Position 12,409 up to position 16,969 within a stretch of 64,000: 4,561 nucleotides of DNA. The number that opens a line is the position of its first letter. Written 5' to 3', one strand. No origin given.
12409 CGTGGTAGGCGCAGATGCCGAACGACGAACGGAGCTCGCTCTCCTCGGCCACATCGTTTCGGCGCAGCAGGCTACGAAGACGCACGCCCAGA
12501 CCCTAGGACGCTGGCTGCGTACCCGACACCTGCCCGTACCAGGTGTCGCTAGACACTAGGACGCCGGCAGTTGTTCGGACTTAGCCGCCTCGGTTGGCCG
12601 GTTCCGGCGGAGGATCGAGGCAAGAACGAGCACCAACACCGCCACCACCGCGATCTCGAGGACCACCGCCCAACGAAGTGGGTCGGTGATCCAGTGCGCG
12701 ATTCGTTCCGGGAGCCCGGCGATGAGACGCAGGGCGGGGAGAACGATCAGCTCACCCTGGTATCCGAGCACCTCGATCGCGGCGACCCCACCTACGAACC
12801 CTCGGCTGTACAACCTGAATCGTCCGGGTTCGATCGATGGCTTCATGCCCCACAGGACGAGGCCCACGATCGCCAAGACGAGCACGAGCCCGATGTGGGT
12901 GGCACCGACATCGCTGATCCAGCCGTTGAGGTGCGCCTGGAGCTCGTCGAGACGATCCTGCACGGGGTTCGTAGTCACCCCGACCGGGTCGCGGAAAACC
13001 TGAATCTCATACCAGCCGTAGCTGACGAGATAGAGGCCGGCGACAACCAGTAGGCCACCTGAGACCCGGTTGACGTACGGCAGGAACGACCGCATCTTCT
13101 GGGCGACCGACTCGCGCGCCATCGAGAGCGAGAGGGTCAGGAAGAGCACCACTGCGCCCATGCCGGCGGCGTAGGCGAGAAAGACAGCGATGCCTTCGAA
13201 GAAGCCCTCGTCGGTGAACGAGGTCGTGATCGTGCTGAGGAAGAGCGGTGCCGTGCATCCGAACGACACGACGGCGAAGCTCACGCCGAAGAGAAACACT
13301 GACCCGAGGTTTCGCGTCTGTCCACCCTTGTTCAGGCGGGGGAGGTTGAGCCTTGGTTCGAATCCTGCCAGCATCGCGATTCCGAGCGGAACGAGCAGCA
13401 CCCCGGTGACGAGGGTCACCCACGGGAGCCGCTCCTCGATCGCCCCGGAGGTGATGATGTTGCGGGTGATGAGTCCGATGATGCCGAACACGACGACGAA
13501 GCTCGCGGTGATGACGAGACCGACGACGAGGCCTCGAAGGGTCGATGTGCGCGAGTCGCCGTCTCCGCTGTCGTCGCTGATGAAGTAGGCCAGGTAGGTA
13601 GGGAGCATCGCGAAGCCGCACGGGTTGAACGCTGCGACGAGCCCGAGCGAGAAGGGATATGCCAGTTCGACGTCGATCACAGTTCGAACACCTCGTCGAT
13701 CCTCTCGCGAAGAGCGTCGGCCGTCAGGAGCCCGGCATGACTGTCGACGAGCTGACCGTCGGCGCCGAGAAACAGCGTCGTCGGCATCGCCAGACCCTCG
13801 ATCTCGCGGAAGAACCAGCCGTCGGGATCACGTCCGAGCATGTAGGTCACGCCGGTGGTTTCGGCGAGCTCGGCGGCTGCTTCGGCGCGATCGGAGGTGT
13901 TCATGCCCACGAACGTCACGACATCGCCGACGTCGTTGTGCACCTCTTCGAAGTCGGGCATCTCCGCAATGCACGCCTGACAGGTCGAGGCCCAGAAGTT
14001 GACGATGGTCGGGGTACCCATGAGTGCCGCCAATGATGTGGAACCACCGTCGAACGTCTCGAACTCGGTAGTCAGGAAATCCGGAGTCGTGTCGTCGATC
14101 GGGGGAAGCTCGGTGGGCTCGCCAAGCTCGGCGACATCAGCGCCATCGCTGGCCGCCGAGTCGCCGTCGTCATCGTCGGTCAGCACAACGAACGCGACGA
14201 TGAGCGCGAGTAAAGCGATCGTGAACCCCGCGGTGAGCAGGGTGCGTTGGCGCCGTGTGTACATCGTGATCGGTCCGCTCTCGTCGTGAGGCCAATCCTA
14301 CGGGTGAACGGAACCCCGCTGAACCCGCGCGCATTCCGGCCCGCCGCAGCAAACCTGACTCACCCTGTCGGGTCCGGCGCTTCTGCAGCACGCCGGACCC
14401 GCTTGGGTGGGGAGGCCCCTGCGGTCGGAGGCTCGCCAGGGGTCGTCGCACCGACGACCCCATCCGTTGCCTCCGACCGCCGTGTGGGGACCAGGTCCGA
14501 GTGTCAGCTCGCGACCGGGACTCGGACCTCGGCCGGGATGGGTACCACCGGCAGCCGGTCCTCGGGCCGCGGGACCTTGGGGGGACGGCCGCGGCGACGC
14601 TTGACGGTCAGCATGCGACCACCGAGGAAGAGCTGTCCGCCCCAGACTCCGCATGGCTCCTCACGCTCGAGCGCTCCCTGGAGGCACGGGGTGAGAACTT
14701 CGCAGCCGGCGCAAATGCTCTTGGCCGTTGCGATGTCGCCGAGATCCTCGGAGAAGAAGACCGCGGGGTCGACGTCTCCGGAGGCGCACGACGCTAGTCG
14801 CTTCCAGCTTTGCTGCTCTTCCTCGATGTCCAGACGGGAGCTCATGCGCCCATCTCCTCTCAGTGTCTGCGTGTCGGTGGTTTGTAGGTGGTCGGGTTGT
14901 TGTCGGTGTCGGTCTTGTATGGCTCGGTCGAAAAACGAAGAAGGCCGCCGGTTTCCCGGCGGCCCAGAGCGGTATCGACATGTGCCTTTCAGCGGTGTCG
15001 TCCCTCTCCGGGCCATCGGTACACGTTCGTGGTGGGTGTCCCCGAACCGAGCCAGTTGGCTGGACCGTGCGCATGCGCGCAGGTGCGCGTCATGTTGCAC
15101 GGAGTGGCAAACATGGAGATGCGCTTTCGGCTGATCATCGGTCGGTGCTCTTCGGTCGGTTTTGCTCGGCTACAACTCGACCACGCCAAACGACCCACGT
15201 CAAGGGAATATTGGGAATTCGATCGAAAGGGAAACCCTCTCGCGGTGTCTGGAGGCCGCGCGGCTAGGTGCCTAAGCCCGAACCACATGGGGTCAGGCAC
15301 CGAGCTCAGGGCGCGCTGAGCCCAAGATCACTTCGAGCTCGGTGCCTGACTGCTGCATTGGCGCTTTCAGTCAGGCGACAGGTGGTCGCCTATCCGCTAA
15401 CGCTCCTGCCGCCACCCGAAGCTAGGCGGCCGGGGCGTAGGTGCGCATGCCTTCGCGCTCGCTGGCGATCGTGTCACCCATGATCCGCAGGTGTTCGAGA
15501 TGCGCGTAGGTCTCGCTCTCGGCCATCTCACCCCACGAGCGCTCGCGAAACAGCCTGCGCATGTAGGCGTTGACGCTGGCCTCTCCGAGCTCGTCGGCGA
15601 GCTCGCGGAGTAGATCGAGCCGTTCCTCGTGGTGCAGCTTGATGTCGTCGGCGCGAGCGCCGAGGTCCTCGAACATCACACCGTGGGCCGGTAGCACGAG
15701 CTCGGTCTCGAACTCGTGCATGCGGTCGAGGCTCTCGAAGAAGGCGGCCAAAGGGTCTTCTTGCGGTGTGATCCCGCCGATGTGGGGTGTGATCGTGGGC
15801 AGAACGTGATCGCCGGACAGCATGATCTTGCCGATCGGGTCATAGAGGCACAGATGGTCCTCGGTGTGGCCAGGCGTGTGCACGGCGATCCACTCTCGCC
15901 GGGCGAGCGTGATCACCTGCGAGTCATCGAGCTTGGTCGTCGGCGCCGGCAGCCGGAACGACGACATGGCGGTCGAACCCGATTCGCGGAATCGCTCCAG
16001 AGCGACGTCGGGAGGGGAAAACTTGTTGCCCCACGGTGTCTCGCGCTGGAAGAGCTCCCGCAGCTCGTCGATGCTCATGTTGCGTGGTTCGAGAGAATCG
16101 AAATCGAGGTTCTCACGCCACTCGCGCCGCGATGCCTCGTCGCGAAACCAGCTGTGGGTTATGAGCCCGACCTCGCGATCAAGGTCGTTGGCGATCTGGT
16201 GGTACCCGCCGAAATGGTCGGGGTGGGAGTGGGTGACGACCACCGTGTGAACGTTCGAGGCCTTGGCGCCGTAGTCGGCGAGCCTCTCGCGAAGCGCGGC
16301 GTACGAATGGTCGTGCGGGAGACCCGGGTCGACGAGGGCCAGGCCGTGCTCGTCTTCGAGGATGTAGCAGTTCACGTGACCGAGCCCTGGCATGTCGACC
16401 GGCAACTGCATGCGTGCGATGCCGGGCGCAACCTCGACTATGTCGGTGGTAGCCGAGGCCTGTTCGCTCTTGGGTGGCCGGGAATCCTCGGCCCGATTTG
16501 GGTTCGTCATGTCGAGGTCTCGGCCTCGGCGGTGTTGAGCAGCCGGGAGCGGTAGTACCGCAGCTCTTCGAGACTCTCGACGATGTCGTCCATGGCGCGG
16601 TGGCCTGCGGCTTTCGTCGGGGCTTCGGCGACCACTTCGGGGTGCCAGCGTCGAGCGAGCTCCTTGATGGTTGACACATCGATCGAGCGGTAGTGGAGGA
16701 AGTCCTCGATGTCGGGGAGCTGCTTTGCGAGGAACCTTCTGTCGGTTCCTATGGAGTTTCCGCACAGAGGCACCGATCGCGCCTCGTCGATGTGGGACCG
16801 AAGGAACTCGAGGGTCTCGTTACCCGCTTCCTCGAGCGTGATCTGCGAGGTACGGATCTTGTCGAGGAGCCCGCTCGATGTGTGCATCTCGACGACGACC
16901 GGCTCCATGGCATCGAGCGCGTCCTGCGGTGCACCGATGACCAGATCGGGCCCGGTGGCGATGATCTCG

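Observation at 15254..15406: ~155-bp structured intergenic repeat family present in three copies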

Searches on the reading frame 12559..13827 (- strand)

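Call 66: search_protein_families(library=pfam, proteins=[window:12559-13827:-], max_evalue=0.00001)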
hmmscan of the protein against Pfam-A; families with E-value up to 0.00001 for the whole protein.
window:12559-13827:- (423 aa): 1 family
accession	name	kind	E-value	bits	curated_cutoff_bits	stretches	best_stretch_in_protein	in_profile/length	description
PF02683.22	DsbD_TM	-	6.2e-13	49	27.1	1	56-269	6-216/219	Cytochrome C biogenesis protein transmembrane domain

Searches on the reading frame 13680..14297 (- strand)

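Call 66: search_protein_families(library=pfam, proteins=[window:13680-14297:-], max_evalue=0.00001)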
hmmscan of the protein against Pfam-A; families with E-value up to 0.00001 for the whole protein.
window:13680-14297:- (206 aa): 3 families
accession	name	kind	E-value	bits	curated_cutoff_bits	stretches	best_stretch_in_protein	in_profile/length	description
PF08534.16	Redoxin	-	7.9e-13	48.9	26.6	1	69-189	4-134/148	Redoxin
PF00578.27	AhpC-TSA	-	2.3e-12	47.4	26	1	68-184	2-122/124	AhpC/TSA family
PF00085.26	Thioredoxin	-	2.6e-06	27.8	23.5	0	95-143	19-67/103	Thioredoxin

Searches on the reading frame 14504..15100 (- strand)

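Call 26: search_protein_families(library=pfam, proteins=[window:14504-15100:-], max_evalue=0.01)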
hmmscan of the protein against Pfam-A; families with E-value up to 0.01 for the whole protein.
window:14504-15100:- (198 aa): 1 family
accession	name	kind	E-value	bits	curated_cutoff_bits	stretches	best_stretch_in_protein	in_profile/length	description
PF02467.21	Whib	-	5.9e-15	56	23.6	1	99-155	1-56/65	Transcription factor WhiB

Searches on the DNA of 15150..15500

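Call 13: search_rna_families(source=window, start=15150, end=15500, threshold=evalue, max_evalue=10)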
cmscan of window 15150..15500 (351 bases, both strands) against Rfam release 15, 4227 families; matches with E-value up to 10: 7.
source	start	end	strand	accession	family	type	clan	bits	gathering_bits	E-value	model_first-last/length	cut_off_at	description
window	15289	15355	+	RF04126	mir-9198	Gene; miRNA;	-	18.8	92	0.61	1-79/79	no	mir-9198 microRNA precursor family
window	15289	15353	+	RF03703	mir-3622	Gene; miRNA;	-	17.6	78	1.4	1-84/84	no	mir-3622 microRNA precursor family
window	15292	15350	-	RF03703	mir-3622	Gene; miRNA;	-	15.5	78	4.5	1-84/84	no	mir-3622 microRNA precursor family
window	15283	15361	+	RF00858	mir-306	Gene; miRNA;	-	14.5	52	2.4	1-81/81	no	mir-306 microRNA precursor family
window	15247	15328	-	RF00987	mir-589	Gene; miRNA;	-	14.3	54.8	9.9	1-96/96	no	mir-589 microRNA precursor family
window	15259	15309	+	RF03588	mir-2319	Gene; miRNA;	-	13.4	89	9.5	1-71/71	no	mir-2319 microRNA precursor family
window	15294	15348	-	RF01044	mir-345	Gene; miRNA;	-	13.1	65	6.2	18-71/91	no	mir-345 microRNA precursor family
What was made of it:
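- On Any curated RNA family (Rfam 15): At E <= 10, copy A gives only chance matches to miRNA hairpin models at 13-19 bits, against gathering scores of 52-92 (call 13).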

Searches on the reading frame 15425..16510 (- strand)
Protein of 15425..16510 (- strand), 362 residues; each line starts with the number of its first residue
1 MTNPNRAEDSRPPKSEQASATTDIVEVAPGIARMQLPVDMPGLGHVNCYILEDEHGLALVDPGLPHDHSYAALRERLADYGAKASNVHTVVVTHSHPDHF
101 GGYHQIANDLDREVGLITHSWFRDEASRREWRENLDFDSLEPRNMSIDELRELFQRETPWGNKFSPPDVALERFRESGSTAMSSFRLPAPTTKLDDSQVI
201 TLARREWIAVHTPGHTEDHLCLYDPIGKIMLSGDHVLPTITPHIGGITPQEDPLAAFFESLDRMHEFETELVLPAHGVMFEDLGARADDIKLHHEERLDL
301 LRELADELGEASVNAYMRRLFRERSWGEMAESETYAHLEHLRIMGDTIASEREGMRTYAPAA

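Call 18: find_related_loci(query=window:15425-16510:-, collection=genome_contigs, flank=10000)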
Query seq(362 aa) (362 aa) in genome_contigs; peptide patterns used: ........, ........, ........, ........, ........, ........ (x = any residue, [..] = any of these).
188 stretches matched a pattern; 110 encode a relative of the query (tblastn E <= 1e-3); the best 80 are kept; 80 distinct loci.
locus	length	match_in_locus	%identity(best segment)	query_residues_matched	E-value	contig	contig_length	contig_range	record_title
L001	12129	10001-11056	71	10-361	1e-171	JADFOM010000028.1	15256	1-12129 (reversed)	MAG: Acidobacteria bacterium isolate B69T1B8 B69T1B8_NODE7015, whole genome shotgun sequence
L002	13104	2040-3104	54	7-359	2e-121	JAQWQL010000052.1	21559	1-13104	MAG: Acidimicrobiales bacterium isolate cluster2_bin.251 k141_1375822, whole genome shotgun sequence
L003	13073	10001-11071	54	6-359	2e-120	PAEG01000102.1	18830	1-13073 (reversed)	MAG: Acidimicrobiaceae bacterium isolate MED867 110972, whole genome shotgun sequence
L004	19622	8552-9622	54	6-359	2e-120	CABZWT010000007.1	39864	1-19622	MAG: Actinobacteria bacterium isolate AG-343-B13 genome assembly, contig: AG-343-B13_NODE_7, whole genome shotgun sequen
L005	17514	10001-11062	55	11-362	3e-119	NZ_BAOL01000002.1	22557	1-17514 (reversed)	Ilumatobacter nonamiensis YM16-303, whole genome shotgun sequence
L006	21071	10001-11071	53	6-359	5e-119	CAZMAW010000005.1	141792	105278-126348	MAG TPA_asm: uncultured Candidatus Microthrix sp. isolate SRP077602_co4_544 genome assembly, contig: NODE_82_length_1417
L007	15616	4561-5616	52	10-359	2e-118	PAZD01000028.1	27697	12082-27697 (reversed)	MAG: Acidimicrobiaceae bacterium isolate SP83 80431, whole genome shotgun sequence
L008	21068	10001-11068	54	8-362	2e-117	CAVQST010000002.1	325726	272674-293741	MAG: Ilumatobacteraceae bacterium isolate MFD09964.bin.2.156 genome assembly, contig: contig_22898, whole genome shotgun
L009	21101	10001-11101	53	1-362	5e-117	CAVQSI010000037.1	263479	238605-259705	MAG: Ilumatobacteraceae bacterium isolate MFD09964.bin.2.211 genome assembly, contig: contig_8448, whole genome shotgun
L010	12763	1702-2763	55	11-362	7e-117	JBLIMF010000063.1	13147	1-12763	MAG: Gammaproteobacteria bacterium isolate 3300054693_125 Ga0535663_0005399, whole genome shotgun sequence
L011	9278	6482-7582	53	1-362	4e-117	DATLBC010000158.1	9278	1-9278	MAG TPA_asm: Ilumatobacteraceae bacterium isolate SMAG_U14288 k141_3827256, whole genome shotgun sequence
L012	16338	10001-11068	54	4-359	6e-116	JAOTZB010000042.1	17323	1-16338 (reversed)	MAG: Acidimicrobiia bacterium isolate 21_Jan_SF_Bin67 21_Jan_SF_Bin67_scaffold_2105_c1, whole genome shotgun sequence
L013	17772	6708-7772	53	11-362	1e-115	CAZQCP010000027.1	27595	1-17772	MAG TPA_asm: uncultured Ilumatobacteraceae bacterium isolate SRP344714_co1_282 genome assembly, contig: NODE_3373_length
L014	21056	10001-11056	53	11-360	3e-115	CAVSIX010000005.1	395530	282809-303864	MAG: Ilumatobacteraceae bacterium isolate MFD01721.bin.2.211 genome assembly, contig: contig_20569, whole genome shotgun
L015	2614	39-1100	52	11-362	4e-120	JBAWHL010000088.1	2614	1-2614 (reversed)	MAG: Ilumatobacteraceae bacterium isolate MFD05384_ilm_asm_bin13 k127_144353, whole genome shotgun sequence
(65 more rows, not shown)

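Call 21: find_homologous_proteins(query=window:15425-16510:-, max_evalue=1e-60)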
Query seq(362 aa) (362 aa): 4161 proteins with E <= 1e-60 among 8000 candidates; the best 120 are listed.
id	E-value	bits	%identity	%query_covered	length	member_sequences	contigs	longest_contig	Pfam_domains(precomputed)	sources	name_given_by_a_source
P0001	3.5e-245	831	100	100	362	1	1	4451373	PF23023.2,PF19583.6,PF00753.34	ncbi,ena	-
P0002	9.3e-169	579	71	97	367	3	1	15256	PF12706.14,PF19583.6,PF00753.34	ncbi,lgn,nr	ncbi:MAG: MBL fold metallo-hydrolase [Acidobacteria bacterium]|nr:MBL fold metallo-hydrolase [Acidob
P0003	4.1e-168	577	70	99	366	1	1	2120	PF12706.14,PF19583.6,PF00753.34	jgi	jgi:glyoxylase-like metal-dependent hydrolase (beta-lactamase superfamily II)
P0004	7.1e-132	458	59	96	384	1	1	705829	PF19583.6,PF00753.34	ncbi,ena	-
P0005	8.4e-132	458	59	98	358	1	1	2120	PF19583.6,PF00753.34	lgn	-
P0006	8.6e-132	458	60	95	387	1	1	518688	PF19583.6,PF00753.34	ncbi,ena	-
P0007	1.3e-125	438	58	95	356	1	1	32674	PF00753.34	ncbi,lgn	-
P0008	5.7e-122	426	58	95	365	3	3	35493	PF00753.34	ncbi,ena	-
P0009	2.3e-121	424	56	97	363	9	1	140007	PF12706.14,PF00753.34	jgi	jgi:glyoxylase-like metal-dependent hydrolase (beta-lactamase superfamily II)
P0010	4.6e-121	423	56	97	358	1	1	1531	PF00753.34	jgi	jgi:glyoxylase-like metal-dependent hydrolase (beta-lactamase superfamily II)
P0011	4.7e-121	423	57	97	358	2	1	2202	PF12706.14,PF19583.6,PF00753.34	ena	-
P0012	4.0e-120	419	57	96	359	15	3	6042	PF12706.14,PF00753.34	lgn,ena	-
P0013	1.2e-119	418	56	95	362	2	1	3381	PF12706.14,PF19583.6,PF00753.34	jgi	jgi:glyoxylase-like metal-dependent hydrolase (beta-lactamase superfamily II)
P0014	4.2e-119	416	57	94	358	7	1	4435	PF12706.14,PF19583.6,PF00753.34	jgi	jgi:glyoxylase-like metal-dependent hydrolase (beta-lactamase superfamily II)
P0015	8.6e-119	415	55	97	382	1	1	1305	PF23023.2,PF19583.6,PF00753.34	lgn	-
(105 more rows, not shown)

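Call 22: find_encoding_contigs(protein=P0001, flank=10000, max_places=4)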
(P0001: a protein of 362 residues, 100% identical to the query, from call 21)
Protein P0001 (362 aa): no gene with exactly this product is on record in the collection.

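Call 23: list_cluster_members(proteins=[P0001, P0002, P0003])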
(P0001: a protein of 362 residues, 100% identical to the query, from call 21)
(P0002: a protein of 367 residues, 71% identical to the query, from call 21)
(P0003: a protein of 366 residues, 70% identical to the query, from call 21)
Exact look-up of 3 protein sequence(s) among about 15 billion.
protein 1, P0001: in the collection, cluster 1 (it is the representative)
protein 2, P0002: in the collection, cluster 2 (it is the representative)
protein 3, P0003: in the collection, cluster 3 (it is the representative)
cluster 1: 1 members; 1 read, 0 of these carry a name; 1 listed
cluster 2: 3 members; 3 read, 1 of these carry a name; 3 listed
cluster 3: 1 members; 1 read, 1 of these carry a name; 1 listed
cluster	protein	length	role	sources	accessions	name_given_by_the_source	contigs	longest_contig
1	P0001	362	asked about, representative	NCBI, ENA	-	-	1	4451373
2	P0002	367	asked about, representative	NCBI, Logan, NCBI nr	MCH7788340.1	MAG: MBL fold metallo-hydrolase [Acidobacteria bacterium] | MBL fold metallo-hydrolase [Acidobacteriota bacterium]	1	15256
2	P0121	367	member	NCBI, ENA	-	-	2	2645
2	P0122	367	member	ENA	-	-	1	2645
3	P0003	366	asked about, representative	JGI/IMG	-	glyoxylase-like metal-dependent hydrolase (beta-lactamase superfamily II)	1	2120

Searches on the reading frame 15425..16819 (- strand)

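Call 66: search_protein_families(library=pfam, proteins=[window:15425-16819:-], max_evalue=0.00001)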
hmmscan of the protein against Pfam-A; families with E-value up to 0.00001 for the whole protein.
window:15425-16819:- (465 aa): 2 families
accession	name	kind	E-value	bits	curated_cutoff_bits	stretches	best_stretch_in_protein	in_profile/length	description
PF00753.33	Lactamase_B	-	1.1e-23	84.6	22.7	1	145-379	2-196/196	Metallo-beta-lactamase superfamily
PF19583.5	ODP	-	5.7e-07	30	27.2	0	149-222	3-72/194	ODP family beta lactamase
